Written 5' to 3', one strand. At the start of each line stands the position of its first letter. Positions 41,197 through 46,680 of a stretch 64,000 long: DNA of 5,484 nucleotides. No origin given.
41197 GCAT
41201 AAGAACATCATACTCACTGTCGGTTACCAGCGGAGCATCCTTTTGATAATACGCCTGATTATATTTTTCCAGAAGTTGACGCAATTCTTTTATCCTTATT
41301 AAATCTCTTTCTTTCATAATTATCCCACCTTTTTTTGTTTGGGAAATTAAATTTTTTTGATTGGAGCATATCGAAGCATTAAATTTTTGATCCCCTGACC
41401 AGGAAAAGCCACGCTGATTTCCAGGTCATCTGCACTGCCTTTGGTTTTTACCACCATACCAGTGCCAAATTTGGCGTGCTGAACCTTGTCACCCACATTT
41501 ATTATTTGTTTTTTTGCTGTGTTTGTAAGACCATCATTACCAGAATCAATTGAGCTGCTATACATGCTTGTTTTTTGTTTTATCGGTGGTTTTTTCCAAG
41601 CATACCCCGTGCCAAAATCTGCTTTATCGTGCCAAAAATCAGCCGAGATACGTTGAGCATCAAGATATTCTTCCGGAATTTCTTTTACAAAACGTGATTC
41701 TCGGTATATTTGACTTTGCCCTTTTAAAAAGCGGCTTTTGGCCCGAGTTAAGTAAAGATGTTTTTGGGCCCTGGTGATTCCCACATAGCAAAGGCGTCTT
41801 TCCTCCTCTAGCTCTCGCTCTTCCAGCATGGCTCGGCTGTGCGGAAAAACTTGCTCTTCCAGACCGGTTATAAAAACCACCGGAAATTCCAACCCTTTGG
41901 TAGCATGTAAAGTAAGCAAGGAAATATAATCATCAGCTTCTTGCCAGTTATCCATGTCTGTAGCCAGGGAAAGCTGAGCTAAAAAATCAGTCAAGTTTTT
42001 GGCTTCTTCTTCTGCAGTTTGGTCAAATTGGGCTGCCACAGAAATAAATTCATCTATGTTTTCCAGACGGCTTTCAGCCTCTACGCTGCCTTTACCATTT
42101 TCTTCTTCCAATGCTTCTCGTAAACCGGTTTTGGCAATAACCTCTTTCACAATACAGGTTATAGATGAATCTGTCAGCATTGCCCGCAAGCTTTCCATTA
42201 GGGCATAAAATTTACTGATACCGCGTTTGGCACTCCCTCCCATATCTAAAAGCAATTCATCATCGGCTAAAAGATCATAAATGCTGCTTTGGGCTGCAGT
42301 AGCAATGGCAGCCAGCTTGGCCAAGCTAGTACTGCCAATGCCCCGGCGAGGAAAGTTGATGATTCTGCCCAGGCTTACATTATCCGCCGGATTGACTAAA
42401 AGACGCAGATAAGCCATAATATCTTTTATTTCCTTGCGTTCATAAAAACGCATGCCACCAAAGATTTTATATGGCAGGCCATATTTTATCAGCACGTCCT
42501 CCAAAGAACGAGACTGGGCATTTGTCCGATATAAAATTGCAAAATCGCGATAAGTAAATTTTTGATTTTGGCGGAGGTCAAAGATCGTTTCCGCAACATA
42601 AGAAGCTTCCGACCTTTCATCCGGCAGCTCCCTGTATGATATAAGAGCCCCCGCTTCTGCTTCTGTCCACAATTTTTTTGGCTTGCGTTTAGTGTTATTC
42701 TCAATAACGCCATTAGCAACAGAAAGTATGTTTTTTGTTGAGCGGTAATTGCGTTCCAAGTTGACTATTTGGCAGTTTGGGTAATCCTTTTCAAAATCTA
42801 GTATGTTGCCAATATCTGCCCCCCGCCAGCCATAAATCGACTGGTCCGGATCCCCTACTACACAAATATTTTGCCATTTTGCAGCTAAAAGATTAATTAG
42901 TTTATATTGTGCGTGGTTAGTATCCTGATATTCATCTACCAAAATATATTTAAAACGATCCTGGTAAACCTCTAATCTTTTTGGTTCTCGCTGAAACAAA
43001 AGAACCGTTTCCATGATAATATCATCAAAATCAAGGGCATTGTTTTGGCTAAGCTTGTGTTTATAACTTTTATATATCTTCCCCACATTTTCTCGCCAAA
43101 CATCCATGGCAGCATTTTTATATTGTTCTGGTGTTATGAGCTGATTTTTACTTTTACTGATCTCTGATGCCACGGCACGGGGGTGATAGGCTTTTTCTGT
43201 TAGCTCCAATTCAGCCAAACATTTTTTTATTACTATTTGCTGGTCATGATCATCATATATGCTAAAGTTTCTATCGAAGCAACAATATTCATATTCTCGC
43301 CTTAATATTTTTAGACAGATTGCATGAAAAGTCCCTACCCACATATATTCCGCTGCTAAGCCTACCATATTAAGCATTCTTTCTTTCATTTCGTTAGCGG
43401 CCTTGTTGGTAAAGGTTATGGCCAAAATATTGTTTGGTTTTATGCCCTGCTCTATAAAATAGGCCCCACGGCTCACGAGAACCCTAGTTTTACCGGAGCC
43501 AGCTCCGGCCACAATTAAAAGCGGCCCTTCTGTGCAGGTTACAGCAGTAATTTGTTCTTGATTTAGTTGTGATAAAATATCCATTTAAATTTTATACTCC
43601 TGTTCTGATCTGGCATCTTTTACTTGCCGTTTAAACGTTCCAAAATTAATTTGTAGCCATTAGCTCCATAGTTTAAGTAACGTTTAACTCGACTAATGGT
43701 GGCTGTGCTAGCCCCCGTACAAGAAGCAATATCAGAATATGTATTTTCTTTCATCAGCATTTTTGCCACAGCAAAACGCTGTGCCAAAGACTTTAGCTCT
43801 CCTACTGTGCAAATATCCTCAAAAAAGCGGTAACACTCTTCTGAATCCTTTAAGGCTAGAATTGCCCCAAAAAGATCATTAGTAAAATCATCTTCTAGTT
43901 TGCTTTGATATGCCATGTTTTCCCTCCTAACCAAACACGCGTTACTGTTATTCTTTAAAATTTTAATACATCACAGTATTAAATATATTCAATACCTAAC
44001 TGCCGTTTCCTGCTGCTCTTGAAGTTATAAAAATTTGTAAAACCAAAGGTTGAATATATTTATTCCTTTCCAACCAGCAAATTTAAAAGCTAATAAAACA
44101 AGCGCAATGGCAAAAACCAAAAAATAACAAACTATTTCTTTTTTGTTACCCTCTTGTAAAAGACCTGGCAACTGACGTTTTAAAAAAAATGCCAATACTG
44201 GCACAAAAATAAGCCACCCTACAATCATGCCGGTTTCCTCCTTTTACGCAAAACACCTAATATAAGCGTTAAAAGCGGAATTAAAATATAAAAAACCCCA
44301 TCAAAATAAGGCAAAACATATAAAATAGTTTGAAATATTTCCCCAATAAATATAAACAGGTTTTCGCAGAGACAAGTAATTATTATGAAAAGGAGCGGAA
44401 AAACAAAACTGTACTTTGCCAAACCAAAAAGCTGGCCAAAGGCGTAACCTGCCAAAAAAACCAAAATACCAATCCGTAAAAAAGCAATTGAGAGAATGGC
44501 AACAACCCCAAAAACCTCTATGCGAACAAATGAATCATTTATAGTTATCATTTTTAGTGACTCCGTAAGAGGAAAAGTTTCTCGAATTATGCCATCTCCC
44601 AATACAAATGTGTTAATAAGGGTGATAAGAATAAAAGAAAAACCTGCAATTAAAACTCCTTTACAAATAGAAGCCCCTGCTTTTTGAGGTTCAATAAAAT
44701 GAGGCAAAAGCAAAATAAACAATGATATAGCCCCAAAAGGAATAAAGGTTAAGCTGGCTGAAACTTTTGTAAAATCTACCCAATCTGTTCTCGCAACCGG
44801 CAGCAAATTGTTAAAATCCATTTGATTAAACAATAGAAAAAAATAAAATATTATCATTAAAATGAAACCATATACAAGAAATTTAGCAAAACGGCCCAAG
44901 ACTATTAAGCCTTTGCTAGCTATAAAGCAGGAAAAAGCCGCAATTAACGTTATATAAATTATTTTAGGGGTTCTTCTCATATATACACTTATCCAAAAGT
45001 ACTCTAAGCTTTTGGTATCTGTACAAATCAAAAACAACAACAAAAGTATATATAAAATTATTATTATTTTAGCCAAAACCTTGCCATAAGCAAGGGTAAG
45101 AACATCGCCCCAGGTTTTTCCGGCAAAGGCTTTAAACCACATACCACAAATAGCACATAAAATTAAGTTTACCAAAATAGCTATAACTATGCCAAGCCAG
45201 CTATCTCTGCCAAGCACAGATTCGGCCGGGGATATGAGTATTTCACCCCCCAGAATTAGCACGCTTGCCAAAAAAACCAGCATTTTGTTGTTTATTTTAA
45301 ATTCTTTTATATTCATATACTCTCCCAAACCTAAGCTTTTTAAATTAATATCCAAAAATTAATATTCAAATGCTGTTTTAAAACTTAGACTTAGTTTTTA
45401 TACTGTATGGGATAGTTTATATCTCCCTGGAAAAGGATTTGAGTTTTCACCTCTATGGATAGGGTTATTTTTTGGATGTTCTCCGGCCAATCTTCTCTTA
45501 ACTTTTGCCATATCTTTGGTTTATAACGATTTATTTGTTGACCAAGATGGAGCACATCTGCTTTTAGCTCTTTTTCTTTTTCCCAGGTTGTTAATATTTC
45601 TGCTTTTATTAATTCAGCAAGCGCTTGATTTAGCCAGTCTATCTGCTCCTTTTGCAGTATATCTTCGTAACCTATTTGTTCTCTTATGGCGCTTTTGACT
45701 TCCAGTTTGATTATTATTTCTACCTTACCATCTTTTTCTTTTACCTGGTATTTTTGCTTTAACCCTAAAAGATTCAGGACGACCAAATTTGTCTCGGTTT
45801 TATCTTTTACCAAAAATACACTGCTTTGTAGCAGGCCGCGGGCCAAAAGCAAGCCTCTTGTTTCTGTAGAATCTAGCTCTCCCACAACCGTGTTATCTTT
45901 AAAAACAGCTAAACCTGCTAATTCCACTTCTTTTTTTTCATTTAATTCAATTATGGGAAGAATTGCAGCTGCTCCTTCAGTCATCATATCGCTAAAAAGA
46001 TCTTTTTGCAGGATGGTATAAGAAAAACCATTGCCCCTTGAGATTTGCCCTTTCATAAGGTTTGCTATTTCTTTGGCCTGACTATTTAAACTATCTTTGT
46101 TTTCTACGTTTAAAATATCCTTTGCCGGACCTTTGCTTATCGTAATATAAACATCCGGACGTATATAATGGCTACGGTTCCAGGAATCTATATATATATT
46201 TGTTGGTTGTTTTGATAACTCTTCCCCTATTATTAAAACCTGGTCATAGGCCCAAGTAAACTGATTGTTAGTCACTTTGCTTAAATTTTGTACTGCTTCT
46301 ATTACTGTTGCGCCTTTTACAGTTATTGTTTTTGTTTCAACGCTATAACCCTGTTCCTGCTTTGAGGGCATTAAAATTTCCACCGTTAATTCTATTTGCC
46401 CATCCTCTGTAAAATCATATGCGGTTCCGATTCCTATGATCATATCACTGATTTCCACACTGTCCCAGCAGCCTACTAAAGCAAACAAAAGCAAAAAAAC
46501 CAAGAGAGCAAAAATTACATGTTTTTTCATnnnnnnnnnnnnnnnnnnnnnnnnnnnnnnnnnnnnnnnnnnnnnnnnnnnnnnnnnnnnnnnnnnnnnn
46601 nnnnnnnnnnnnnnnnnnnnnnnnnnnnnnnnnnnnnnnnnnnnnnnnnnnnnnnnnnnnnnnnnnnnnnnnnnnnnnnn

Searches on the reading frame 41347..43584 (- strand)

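Call 73: search_protein_families(library=pfam, proteins=[window:41347-43584:-], max_evalue=0.001)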
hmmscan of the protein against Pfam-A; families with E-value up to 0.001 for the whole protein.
window:41347-43584:- (745 aa): 8 families
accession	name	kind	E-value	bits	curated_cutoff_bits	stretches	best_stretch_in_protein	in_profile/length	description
PF00580.27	UvrD-helicase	-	8.7e-95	317.9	23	1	7-269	1-271/271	UvrD/REP helicase N-terminal domain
PF13361.12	UvrD_C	-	7.6e-81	272.7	25.6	1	274-616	1-349/350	UvrD-like helicase C-terminal domain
PF13245.12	AAA_19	-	9.7e-25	87.7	25.1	1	11-252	3-132/134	AAA domain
PF21196.3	PcrA_UvrD_tudor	-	8.1e-20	70.8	23.9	1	697-744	1-48/48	PcrA/UvrD tudor domain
PF13538.12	UvrD_C_2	-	1e-09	38.6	27.4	1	555-613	3-52/52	UvrD-like helicase C-terminal domain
PF13604.12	AAA_30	-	2.5e-07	31.1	27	0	6-69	1-65/191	AAA domain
PF01443.25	Viral_helicase1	-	8.9e-06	26.1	21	0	209-252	58-100/228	Viral superfamily 1 RNA helicase core domain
PF13086.12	AAA_11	-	3.4e-05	24.2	27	1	7-248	2-249/257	AAA domain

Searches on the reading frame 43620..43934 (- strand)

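Call 73: search_protein_families(library=pfam, proteins=[window:43620-43934:-], max_evalue=0.001)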
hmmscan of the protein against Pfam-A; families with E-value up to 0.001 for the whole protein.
window:43620-43934:- (104 aa): 1 family
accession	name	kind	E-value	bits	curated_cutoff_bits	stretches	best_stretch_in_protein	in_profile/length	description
PF01371.25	Trp_repressor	-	9.4e-31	106.2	27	1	20-101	5-87/88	Trp repressor protein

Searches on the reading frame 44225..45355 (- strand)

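Call 73: search_protein_families(library=pfam, proteins=[window:44225-45355:-], max_evalue=0.001)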
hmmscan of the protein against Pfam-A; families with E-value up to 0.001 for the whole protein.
window:44225-45355:- (376 aa): 1 family
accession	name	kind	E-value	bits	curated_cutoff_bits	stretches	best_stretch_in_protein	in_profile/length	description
PF03845.19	Spore_permease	-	2e-31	109.5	23.4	1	20-328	1-311/321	Spore germination protein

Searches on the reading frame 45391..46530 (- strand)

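Call 73: search_protein_families(library=pfam, proteins=[window:45391-46530:-], max_evalue=0.001)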
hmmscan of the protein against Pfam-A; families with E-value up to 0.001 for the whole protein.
window:45391-46530:- (379 aa): 2 families
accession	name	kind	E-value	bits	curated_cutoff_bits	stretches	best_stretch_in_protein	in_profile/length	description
PF25198.1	Spore_GerAC_N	-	1.1e-32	113.7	27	1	23-196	1-176/176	Spore germination protein N-terminal domain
PF05504.16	Spore_GerAC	-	2.4e-32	112.8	23.6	1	206-365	2-163/167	Spore germination B3/ GerAC like, C-terminal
